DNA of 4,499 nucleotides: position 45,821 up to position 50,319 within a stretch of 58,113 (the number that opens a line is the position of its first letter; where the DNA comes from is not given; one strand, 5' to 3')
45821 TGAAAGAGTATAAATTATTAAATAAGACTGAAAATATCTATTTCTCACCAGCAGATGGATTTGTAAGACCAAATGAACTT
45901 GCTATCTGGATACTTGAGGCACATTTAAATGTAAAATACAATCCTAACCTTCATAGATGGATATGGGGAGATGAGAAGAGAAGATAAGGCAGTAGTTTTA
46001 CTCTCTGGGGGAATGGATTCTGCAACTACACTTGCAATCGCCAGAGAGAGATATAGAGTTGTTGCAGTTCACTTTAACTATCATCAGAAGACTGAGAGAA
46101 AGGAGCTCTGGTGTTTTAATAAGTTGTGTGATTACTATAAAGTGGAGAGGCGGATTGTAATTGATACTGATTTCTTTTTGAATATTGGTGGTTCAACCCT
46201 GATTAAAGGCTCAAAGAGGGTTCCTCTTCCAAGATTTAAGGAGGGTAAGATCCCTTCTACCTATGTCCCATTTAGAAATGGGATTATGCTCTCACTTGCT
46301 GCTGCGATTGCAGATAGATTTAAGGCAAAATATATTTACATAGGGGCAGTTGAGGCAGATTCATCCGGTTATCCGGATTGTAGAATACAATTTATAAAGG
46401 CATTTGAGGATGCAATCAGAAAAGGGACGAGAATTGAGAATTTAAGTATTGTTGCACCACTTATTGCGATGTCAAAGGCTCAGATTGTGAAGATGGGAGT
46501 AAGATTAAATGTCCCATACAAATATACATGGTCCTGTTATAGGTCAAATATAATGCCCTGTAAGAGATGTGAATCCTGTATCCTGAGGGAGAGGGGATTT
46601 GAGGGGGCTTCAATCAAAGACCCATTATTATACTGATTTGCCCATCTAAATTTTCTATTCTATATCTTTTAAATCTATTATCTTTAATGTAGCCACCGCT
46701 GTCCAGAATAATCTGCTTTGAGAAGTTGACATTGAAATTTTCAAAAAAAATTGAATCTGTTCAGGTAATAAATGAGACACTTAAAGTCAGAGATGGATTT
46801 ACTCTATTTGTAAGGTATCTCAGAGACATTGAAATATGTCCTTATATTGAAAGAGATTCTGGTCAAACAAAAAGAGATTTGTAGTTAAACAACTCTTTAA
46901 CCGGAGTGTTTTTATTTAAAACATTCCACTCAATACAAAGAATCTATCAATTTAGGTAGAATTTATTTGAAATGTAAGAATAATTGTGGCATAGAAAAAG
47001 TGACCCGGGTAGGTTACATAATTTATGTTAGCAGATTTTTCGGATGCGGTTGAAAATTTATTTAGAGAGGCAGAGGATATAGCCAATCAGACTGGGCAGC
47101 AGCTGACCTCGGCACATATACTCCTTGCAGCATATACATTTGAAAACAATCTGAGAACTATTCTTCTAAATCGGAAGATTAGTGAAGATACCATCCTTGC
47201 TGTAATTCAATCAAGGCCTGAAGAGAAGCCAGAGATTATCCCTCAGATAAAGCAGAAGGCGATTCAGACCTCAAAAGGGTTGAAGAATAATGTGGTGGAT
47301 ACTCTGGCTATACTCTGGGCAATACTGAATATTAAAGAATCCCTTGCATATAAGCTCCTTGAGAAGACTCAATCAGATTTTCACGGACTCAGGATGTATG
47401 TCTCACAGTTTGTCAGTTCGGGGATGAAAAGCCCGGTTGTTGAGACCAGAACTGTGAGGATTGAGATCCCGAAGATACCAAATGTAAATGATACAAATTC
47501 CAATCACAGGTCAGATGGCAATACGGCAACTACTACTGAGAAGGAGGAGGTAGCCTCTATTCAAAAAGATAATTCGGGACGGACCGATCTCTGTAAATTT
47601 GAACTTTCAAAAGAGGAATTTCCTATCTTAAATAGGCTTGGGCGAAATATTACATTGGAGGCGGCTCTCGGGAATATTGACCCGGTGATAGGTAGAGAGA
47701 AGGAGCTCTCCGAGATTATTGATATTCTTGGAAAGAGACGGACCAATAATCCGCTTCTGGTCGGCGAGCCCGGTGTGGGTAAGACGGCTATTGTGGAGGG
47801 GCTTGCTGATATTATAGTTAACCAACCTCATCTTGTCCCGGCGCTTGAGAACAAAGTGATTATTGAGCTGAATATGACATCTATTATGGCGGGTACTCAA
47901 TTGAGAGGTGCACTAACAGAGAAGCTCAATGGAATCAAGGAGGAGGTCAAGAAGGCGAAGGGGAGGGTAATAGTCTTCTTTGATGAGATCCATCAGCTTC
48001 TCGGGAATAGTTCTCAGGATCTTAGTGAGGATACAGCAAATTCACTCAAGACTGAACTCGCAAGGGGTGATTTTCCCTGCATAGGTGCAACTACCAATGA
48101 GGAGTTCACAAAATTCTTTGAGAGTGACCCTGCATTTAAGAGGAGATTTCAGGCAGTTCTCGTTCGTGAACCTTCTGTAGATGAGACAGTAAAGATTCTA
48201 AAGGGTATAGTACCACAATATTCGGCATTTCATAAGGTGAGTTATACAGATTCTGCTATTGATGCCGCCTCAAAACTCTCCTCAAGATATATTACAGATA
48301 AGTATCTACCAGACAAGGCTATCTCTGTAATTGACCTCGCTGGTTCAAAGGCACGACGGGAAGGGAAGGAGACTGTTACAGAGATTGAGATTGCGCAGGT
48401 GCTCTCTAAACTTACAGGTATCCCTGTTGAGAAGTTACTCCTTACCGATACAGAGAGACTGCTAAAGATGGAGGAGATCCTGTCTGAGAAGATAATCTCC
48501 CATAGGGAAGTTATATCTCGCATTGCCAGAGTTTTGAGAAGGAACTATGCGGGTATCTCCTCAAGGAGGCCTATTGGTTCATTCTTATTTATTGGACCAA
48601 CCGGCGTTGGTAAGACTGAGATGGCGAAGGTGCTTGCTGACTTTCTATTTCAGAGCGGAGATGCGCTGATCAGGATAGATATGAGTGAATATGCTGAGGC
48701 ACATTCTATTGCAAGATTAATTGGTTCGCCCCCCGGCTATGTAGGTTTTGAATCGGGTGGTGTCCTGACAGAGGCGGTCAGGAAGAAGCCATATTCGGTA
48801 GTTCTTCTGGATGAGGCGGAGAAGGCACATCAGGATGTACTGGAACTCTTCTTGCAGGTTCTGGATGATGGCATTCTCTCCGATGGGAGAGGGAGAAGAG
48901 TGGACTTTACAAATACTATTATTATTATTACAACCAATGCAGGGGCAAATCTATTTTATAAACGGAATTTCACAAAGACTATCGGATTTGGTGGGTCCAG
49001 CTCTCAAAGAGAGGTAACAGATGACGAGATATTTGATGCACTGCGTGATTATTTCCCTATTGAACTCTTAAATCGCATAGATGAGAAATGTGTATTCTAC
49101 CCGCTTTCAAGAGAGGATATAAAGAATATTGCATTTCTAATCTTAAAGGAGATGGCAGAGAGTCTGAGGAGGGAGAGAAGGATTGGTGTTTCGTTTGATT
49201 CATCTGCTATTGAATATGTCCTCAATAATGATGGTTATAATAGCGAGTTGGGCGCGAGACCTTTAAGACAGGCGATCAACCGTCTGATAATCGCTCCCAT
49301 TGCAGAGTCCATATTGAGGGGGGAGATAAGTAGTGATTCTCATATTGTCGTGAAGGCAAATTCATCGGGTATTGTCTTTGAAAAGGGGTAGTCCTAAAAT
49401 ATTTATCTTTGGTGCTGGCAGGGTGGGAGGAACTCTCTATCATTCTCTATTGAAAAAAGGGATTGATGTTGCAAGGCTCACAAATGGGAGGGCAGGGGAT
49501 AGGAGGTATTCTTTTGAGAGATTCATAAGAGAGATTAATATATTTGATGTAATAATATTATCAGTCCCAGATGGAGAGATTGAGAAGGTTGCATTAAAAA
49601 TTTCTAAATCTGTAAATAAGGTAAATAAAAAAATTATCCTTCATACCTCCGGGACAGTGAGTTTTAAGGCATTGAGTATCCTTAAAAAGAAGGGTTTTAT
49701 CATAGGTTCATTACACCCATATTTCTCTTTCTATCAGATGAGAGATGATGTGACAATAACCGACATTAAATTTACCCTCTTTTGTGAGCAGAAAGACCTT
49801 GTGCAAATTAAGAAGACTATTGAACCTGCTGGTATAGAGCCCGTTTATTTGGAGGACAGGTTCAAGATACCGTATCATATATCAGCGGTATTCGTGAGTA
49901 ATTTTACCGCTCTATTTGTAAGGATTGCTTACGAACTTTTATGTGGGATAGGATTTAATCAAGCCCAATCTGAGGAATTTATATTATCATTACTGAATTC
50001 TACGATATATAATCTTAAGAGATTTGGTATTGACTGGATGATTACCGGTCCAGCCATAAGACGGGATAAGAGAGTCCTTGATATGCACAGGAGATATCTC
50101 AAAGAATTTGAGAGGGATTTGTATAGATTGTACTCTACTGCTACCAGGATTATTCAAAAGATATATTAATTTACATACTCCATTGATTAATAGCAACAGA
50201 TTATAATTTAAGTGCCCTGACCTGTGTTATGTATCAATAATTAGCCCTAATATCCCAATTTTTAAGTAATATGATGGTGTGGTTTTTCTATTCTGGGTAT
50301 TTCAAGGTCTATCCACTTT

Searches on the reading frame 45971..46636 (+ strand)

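Call 12: search_protein_families(library=pfam, proteins=[window:45971-46636:+])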
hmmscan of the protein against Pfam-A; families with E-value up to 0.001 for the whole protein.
window:45971-46636:+ (221 aa): 3 families
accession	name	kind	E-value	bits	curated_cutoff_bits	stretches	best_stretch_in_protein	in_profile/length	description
PF06508.19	QueC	-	1.2e-70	237.8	22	1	6-212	1-208/210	Queuosine biosynthesis protein QueC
PF02568.20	ThiI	-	8.1e-07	29.3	20.5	0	5-46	4-49/197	Thiamine biosynthesis protein (ThiI)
PF01171.26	ATP_bind_3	-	0.00011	22.4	27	0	8-58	3-59/182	PP-loop family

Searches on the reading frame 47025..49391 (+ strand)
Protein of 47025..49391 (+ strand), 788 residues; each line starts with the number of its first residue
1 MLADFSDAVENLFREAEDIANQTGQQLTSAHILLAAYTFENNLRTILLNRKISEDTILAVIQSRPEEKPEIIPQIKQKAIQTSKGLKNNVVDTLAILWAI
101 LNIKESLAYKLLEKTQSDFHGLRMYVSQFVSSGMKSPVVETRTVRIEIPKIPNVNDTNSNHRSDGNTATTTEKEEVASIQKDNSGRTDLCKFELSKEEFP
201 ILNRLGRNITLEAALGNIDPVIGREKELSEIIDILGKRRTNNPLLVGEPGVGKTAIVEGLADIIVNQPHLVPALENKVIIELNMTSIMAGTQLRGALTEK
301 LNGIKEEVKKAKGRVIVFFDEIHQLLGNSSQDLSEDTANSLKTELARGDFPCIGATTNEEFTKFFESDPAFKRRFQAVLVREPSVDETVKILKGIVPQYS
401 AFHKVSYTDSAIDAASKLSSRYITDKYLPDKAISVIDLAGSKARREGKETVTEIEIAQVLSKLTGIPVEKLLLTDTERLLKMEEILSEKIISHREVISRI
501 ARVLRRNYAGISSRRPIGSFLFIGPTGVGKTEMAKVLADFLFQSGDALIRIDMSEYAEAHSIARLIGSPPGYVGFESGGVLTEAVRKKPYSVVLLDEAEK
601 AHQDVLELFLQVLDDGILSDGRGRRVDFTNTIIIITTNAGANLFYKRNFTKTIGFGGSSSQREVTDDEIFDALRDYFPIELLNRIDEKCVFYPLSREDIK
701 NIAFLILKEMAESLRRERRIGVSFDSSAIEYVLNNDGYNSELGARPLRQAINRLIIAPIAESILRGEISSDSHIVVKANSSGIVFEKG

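Call 12: search_protein_families(library=pfam, proteins=[window:47025-49391:+])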
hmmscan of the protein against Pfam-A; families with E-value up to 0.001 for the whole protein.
window:47025-49391:+ (788 aa): 18 families
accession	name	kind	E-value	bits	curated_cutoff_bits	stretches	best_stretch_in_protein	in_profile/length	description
PF07724.20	AAA_2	-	2.1e-63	213.7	27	1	515-687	1-165/166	AAA domain (Cdc48 subfamily)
PF17871.7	AAA_lid_9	-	7.9e-25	87.2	22.8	1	384-460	1-78/104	AAA lid domain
PF00004.35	AAA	-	2.6e-22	80.1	21.2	2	244-377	2-125/131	ATPase family associated with various cellular activities (AAA)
PF07728.20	AAA_5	-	3.4e-17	63.2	22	2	520-639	2-123/139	AAA domain (dynein-related subfamily)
PF10431.15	ClpB_D2-small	-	3.5e-16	59.5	21.9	1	694-776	1-81/81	C-terminal, D2-small domain, of ClpB protein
PF13191.12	AAA_16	-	1.2e-12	49.1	32.6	1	221-274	2-73/167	AAA ATPase domain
PF13401.12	AAA_22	-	3.5e-10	40.7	27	1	518-614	6-109/130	AAA domain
PF05621.17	TniB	-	6e-09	36.1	22.4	1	226-379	21-183/189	Bacterial TniB protein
PF00158.32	Sigma54_activat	-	1.5e-07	31.7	20.2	0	519-639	24-143/168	Sigma-54 interaction domain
PF12775.13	AAA_7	-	7e-07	29.4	25.8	0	519-568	35-84/181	P-loop containing dynein motor region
PF01637.24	ATPase_2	-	3.3e-06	27.5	33.2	0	224-333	4-131/225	ATPase domain predominantly from Archaea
PF20720.3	nSTAND3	-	8.2e-06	26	27.2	0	228-262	7-39/155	Novel STAND NTPase 3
PF01078.27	Mg_chelatase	-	1.5e-05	24.9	20.3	0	520-563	25-64/207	Magnesium chelatase, subunit ChlI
PF02861.25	Clp_N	-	0.00015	22.3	20.7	0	84-115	6-37/53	Clp amino terminal domain, pathogenicity island component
PF13604.12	AAA_30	-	0.00015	22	27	0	521-614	22-113/191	AAA domain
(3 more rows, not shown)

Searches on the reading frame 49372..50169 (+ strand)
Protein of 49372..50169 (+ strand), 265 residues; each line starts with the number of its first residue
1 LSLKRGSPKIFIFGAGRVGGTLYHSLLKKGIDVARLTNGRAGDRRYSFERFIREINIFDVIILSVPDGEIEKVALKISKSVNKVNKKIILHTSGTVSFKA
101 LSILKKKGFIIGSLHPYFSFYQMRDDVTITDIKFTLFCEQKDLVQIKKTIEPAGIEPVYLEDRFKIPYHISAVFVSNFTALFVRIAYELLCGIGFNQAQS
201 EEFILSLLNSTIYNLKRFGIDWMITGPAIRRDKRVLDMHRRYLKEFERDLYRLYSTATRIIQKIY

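Call 51: search_protein_families(library=pfam, proteins=[window:49372-50169:+], max_evalue=0.00001)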
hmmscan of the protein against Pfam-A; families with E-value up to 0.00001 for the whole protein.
window:49372-50169:+ (265 aa): 1 family
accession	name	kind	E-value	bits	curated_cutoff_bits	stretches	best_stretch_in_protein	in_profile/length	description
PF10728.14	DUF2520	-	7e-19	68.3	25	1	139-257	8-124/125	Domain of unknown function (DUF2520)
